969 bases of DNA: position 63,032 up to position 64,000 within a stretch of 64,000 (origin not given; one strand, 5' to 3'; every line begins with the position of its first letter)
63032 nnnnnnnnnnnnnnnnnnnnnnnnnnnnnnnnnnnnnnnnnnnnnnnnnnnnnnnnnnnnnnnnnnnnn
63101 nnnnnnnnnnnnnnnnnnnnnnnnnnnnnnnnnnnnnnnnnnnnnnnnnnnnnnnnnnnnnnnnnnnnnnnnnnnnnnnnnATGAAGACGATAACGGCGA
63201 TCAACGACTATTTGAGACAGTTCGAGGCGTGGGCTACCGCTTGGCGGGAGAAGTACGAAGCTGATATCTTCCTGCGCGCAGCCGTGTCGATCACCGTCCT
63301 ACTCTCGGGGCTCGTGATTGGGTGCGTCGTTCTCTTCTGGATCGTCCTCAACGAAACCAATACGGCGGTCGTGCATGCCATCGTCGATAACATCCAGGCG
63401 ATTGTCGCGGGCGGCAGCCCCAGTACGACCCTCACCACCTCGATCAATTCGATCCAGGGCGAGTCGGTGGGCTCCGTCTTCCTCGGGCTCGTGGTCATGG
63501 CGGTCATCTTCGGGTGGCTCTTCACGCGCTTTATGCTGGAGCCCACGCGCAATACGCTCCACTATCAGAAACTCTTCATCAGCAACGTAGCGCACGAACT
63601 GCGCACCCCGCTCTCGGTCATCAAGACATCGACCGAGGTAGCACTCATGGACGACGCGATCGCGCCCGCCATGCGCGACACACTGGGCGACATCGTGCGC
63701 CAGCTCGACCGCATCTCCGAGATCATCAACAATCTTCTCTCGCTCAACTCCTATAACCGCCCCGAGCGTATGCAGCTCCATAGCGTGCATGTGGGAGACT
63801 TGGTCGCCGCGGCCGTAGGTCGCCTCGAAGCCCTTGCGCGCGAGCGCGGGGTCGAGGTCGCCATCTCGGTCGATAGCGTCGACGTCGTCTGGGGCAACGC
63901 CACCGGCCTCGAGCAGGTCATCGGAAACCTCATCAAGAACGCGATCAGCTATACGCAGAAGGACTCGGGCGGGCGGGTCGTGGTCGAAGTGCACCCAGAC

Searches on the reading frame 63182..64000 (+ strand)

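Call 77: search_protein_families(library=pfam, proteins=[window:63182-64000:+], max_evalue=0.001)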
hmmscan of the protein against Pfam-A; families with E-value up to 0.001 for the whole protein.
window:63182-64000:+ (273 aa): 1 family
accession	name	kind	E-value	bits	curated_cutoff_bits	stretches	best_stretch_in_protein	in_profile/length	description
PF00512.31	HisKA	-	1.6e-14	54.1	26.9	1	129-189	2-61/66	His Kinase A (phospho-acceptor) domain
